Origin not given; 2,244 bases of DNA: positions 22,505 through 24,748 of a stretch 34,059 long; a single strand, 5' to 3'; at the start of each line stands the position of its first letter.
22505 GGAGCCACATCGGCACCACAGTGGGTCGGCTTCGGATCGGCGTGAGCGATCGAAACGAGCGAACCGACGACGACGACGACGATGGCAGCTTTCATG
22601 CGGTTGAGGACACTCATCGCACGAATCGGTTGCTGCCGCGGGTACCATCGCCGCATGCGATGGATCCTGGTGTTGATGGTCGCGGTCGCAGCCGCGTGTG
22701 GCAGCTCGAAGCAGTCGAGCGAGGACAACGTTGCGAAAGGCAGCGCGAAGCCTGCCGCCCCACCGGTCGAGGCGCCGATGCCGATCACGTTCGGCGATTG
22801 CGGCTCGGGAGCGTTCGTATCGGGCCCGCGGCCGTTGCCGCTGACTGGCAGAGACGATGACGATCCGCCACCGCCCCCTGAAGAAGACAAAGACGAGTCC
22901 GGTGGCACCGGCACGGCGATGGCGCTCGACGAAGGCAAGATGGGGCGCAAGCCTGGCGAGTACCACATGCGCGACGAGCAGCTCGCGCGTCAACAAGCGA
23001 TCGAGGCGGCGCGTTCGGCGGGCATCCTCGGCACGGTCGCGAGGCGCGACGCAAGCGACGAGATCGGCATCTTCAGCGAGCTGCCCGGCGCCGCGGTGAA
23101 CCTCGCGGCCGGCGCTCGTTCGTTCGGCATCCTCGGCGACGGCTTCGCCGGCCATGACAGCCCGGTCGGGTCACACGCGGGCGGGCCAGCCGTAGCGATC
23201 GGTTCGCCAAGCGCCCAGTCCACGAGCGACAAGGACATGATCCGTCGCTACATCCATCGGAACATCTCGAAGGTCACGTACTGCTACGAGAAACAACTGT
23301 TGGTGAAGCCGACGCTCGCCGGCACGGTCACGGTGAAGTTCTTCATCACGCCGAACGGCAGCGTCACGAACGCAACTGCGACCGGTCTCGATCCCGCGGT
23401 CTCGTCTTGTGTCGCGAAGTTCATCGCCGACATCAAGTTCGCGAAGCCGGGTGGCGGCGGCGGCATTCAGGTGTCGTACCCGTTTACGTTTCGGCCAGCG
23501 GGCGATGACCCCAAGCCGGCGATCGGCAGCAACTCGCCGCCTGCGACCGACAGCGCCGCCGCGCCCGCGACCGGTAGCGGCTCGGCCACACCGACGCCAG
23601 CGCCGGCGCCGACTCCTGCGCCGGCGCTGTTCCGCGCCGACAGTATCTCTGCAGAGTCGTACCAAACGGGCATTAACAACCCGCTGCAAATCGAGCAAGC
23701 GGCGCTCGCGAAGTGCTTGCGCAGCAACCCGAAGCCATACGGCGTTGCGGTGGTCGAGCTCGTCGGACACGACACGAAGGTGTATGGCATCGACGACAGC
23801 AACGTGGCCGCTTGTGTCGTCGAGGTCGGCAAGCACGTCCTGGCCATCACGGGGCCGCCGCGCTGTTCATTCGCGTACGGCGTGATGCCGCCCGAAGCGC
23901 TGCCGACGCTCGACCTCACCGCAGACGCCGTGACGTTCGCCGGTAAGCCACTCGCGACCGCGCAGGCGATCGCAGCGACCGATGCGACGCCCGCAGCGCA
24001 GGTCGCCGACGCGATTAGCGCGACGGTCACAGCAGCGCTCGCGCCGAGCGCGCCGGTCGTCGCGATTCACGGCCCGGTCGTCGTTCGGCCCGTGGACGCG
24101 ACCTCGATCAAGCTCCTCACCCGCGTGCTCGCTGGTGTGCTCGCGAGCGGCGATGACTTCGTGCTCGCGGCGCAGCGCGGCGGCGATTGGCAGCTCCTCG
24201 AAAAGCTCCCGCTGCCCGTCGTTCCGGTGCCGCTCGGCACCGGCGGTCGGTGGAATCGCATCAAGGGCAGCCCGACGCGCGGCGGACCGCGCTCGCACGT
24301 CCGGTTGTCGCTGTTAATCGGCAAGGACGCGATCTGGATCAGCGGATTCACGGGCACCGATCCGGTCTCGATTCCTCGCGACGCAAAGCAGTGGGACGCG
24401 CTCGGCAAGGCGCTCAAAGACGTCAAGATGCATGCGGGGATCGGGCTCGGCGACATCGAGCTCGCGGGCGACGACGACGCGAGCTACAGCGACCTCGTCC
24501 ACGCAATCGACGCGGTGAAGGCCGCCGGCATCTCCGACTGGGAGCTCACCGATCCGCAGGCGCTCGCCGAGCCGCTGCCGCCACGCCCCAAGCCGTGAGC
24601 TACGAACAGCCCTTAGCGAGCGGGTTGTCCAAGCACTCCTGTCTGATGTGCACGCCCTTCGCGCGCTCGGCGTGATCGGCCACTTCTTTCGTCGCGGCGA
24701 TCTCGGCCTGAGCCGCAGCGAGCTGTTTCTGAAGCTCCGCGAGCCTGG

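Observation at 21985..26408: Pho regulon split by a ~4.5-kb cluster: three paralogous secreted four-Cys proteins, a TonB-C/ExbD-like lipoprotein and a coiled-coil lipoprotein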

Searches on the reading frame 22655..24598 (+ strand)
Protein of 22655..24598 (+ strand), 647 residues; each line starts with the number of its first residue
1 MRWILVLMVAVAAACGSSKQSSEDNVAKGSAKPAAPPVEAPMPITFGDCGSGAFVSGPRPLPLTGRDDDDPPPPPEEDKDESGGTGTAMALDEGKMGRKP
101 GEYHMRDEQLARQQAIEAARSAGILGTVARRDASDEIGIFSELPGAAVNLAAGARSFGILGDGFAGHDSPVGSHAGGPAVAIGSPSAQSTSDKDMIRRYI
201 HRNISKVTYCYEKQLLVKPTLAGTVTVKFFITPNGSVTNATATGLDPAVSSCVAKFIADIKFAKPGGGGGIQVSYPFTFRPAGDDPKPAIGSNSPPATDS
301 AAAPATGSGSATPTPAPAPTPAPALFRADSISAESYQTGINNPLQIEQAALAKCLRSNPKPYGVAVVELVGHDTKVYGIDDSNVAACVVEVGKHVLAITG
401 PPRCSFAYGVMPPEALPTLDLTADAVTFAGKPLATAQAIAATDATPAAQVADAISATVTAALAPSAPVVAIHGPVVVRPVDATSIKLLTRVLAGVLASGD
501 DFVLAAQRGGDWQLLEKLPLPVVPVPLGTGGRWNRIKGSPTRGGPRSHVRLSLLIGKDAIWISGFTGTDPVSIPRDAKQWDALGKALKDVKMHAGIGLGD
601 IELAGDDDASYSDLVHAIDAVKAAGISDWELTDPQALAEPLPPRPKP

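Call 3: search_protein_families(library=pfam, proteins=[window:22655-24598:+], max_evalue=1)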
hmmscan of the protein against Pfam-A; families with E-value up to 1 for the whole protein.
window:22655-24598:+ (647 aa): 2 families
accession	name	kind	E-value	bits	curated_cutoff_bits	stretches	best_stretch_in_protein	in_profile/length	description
PF02472.21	ExbD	-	0.0011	19.5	25.4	1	579-632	73-124/128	Biopolymer transport protein ExbD/TolR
PF03544.19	TonB_C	-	0.0056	17.5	24.6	1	221-280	14-78/79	Gram-negative bacterial TonB protein C-terminal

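Call 5: search_protein_families(library=ncbifam, proteins=[window:22655-24598:+], max_evalue=1)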
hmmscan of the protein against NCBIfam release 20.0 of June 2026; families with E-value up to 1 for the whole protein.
window:22655-24598:+ (647 aa): 4 families
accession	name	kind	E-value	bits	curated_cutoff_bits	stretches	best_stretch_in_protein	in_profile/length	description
NF033760.1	gliding_GltG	equivalog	2.9e-26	92.2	650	1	180-284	543-650/650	adventurous gliding motility protein GltG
NF033768.1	myxo_SS_tail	domain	5.8e-22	77.6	40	1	192-280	2-92/92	AgmX/PglI C-terminal domain-containing protein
NF033761.1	gliding_GltJ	equivalog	0.0038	16.4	450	1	196-279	586-671/671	adventurous gliding motility protein GltJ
TIGR01352.1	tonB_Cterm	subfamily_domain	0.0044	17.3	27.1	1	222-281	13-75/76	TonB family protein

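Call 25: find_homologous_proteins(query=window:22655-24598:+, max_evalue=0.001)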
Query window:22655-24598:+ (647 aa): 474 proteins with E <= 0.001 among 8000 candidates; the best 120 are listed.
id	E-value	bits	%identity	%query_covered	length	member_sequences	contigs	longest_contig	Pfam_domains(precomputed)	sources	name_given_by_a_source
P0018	6.2e-208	711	54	100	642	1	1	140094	PF02472.22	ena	-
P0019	7.1e-203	694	56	99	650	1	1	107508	PF02472.22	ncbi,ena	-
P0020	5.2e-135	470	46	72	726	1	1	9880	-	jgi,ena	-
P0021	2.7e-130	454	44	17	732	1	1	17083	-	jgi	jgi:hypothetical protein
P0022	3.9e-123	430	40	99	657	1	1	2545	-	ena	-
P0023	6.5e-123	430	39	98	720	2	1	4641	-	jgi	-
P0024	4.0e-120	420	41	99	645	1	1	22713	PF02472.22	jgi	jgi:biopolymer transport protein ExbD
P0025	1.1e-119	419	42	98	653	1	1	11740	-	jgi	jgi:hypothetical protein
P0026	1.5e-118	415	39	98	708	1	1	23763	-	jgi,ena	-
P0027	6.2e-118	413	41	99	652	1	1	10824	-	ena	-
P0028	4.0e-116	407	40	93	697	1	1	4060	-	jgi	jgi:hypothetical protein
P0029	9.4e-115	403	39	98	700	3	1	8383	-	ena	-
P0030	1.9e-113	398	46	71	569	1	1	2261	-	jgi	jgi:hypothetical protein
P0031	2.1e-113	398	41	98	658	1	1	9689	-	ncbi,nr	ncbi:MAG: AgmX/PglI C-terminal domain-containing protein [Proteobacteria bacterium]|nr:AgmX/PglI C-t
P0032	6.9e-113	397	40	99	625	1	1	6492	PF02472.22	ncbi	ncbi:MAG TPA: AgmX/PglI C-terminal domain-containing protein [Kofleriaceae bacterium]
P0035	9.3e-109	383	42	71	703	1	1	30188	PF02472.22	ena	-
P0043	1.2e-104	369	44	74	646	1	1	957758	PF02472.22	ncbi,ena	-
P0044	1.7e-104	369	38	99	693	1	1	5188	PF02472.22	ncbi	-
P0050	1.7e-97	346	38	93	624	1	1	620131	-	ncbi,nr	ncbi:MAG TPA: AgmX/PglI C-terminal domain-containing protein [Kofleriaceae bacterium]|nr:AgmX/PglI C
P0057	2.1e-87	312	37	74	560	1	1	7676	PF02472.22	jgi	jgi:hypothetical protein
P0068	7.3e-81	291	37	75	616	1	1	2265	PF02472.22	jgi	jgi:hypothetical protein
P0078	3.4e-69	252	41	55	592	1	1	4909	PF02472.22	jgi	-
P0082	2.4e-65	239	34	71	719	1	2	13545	PF02472.22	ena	-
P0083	2.3e-64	236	45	51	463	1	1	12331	PF02472.22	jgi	jgi:hypothetical protein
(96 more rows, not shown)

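Call 27: find_encoding_contigs(protein=P0043, flank=8000, max_places=2)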
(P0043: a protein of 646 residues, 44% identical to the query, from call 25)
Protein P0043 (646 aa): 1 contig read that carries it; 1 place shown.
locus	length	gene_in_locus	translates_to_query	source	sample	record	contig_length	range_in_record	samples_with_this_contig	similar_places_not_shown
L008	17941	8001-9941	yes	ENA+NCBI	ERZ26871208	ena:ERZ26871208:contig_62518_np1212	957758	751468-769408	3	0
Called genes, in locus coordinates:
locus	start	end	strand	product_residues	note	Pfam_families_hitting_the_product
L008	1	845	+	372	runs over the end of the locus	-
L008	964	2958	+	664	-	-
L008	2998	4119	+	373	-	PF03942:DTW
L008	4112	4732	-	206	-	-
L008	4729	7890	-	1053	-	-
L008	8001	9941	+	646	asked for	PF02472:ExbD (faint)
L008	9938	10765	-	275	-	PF13714:PEP_mutase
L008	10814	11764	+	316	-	-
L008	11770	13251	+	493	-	PF00989:PAS, PF08448:PAS_4, PF13426:PAS_9, PF08447:PAS_3 (weak), PF07228:SpoIIE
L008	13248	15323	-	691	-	PF09976:TPR_21 (faint)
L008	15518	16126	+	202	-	PF00561:Abhydrolase_1 (faint), PF12146:Hydrolase_4 (faint)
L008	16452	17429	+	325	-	PF12146:Hydrolase_4 (faint), PF01738:DLH (weak), PF00326:Peptidase_S9 (faint), PF08840:BAAT_C (faint)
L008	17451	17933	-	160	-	-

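Call 28: find_encoding_contigs(protein=P0050, flank=8000, max_places=2)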
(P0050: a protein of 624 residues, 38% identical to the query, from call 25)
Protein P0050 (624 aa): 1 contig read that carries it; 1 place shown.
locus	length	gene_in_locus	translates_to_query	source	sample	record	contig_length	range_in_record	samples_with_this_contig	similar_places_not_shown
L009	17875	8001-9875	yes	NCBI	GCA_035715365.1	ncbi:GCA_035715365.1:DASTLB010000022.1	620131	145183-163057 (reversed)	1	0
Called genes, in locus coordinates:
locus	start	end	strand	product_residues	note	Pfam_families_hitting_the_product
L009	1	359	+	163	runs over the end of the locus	-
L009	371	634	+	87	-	PF01471:PG_binding_1, PF09374:PG_binding_3 (faint)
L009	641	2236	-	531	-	PF00849:PseudoU_synth_2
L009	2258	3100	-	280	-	PF00069:Pkinase, PF07714:PK_Tyr_Ser-Thr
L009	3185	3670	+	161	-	-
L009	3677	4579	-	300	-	PF21686:LigD_Prim-Pol, PF01896:DNA_primase_S (weak)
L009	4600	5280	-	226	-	-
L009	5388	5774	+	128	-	-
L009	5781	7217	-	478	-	PF00773:RNB, PF18614:RNase_II_C_S1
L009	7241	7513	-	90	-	-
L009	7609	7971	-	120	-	PF03226:Yippee-Mis18 (faint)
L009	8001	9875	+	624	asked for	-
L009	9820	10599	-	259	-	-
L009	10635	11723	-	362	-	PF06267:DUF1028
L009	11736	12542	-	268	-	PF08281:Sigma70_r4_2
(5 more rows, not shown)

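Call 63: predict_structure(alignment_id=A4)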
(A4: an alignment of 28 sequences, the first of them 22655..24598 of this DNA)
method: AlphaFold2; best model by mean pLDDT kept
length: 647 residues; sequences in the alignment: 28
mean_pLDDT: 73.3   pTM: 0.56
mean pLDDT of the five models: 73.3, 72.3, 71.8, 71.1, 70.8
residues with pLDDT >= 90: 255; 70-90: 157; 50-70: 68; < 50: 167
segments of 3 or more residues with pLDDT < 50: 15-30, 60-105, 125-175, 286-320, 330-335, 541-546, 645-647
pLDDT, mean of each block of 10 residues (from residue 1): 57 46 45 58 91 68 39 45 38 38 54 77 48 29 25 25 30 58 81 88 90 88 94 95 94 95 88 93 59 38 38 42 55 60 94 96 93 91 97 80 90 92 96 96 87 92 81 90 96 92 93 89 82 76 53 94 77 95 93 66 94 96 89 82 49
secondary structure, 60 per line:
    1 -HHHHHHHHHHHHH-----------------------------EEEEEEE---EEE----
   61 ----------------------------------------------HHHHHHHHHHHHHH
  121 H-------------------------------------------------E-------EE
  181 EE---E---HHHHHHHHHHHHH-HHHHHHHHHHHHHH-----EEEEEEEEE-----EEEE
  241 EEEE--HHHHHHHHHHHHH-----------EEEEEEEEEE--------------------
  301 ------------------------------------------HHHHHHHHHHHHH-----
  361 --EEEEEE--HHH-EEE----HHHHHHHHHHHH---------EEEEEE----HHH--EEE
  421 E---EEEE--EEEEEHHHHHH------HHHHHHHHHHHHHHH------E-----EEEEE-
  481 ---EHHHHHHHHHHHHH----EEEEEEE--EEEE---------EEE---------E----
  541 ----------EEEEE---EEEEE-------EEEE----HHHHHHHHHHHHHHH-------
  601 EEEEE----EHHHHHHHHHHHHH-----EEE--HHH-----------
elements in order: H2-14 E44-50 E54-56 H107-121 E179-182 H190-202 H204-217 E223-231 E237-244 H247-259 E271-280 H343-355 E363-368 E375-377 H382-393 E403-408 E418-421 E425-428 E431-435 H436-441 H448-462 E475-479 H485-497 E502-508 E511-514 E524-526 E551-555 E559-563 E571-574 H579-593 E601-605 H611-623 E629-631

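Call 65: fold_search(model_id=the predicted structure, library=pdb)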
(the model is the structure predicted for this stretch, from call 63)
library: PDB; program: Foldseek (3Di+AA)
matches with E <= 10: 755; with E <= 0.001: 0
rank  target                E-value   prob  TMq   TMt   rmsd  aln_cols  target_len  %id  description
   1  5by4                  2.5e-03  1.00  0.11  0.58   6.0       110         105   11  Structure and function of the Escherichia coli Tol-Pal stator protein TolR (released 2015-09-16)
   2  5t2a_AH               3.3e-03  1.00  0.12  0.42   8.9       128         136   14  CryoEM structure of the Leishmania donovani 80S ribosome at 2.9 Angstrom resolution (released 2017-01-25)
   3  8a3w_SO               4.6e-03  0.99  0.11  0.39   7.8       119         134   13  CRYO-EM STRUCTURE OF LEISHMANIA MAJOR 80S RIBOSOME : WILD TYPE (released 2023-12-20)
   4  8pek_MODEL_1_A        6.1e-03  1.00  0.11  0.59   4.1       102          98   17  Structure of the dimeric, periplasmic domain of ExbD (released 2023-09-06)
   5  4uje_BO               6.4e-03  1.00  0.11  0.42   6.9       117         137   13  Regulation of the mammalian elongation cycle by 40S subunit rolling: a eukaryotic-specific ribosome rearrangement (released 2014-07-16)
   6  6sw9_M                1.0e-02  0.99  0.12  0.44   5.9       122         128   20  IC2A model of cryo-EM structure of a full archaeal ribosomal translation initiation complex devoid of aIF1 in P. abyss (released 2020-02-19)
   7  3j0l_K                1.5e-02  0.97  0.11  0.39   8.5       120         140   13  Core of mammalian 80S pre-ribosome in complex with tRNAs fitted to a 9.8A cryo-EM map: classic PRE state 1 (released 2011-11-16)
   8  3wxm_H                1.6e-02  0.90  0.11  0.19  17.5       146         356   13  Crystal structure of archaeal Pelota and GTP-bound EF1 alpha complex (released 2014-09-03)
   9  9qbp_D                1.7e-02  0.72  0.12  0.15  16.9       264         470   12  Crystal structure of Enhydrobacter aerosaccus apo SPARDA complex (released 2025-12-17)
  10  3hrg                  1.8e-02  0.38  0.11  0.23  16.2       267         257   12  Crystal structure of Bacteroides thetaiotaomicron BT_3980, protein with actin-like ATPase fold and unknown function (NP_ (released 2009-06-23)
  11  6ztm_AK               1.9e-02  0.97  0.11  0.45   7.3       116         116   17  E. coli 70S-RNAP expressome complex in collided state without NusG (released 2020-09-16)
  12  8vgd_B                2.0e-02  1.00  0.10  0.74   2.8        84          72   20  Complex of ExbD with D-box peptide: Tetragonal form (released 2024-02-14)
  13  6pbz_B                2.0e-02  0.51  0.11  0.14  11.8       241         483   12  Crystal structure of Escherichia coli GppA (released 2019-11-20)
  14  9vx6_U                2.1e-02  0.30  0.10  0.13  16.5       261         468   13  Helical structure of gRNA-tDNA SPARDA complex (released 2026-01-14)
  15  9vx6_O                2.3e-02  0.30  0.10  0.13  16.4       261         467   13  Helical structure of gRNA-tDNA SPARDA complex (released 2026-01-14)
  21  8p9r_A                3.1e-02  0.99  0.09  0.64   4.4        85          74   24  Structure of the periplasmic domain of ExbD from E. coli in complex with TonB (released 2023-09-06)
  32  6sly_MODEL_1_A        4.6e-02  0.92  0.10  0.43   6.8       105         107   15  NMR solution structure of Helicobacter pylori TonB-CTD (residues 179-285) (released 2020-03-25)
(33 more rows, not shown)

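Call 80: search_solved_structures(query=A4, max_evalue=1)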
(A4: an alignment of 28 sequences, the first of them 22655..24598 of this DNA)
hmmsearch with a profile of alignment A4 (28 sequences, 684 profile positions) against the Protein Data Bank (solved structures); distinct sequences matched with E-value up to 1: 0.
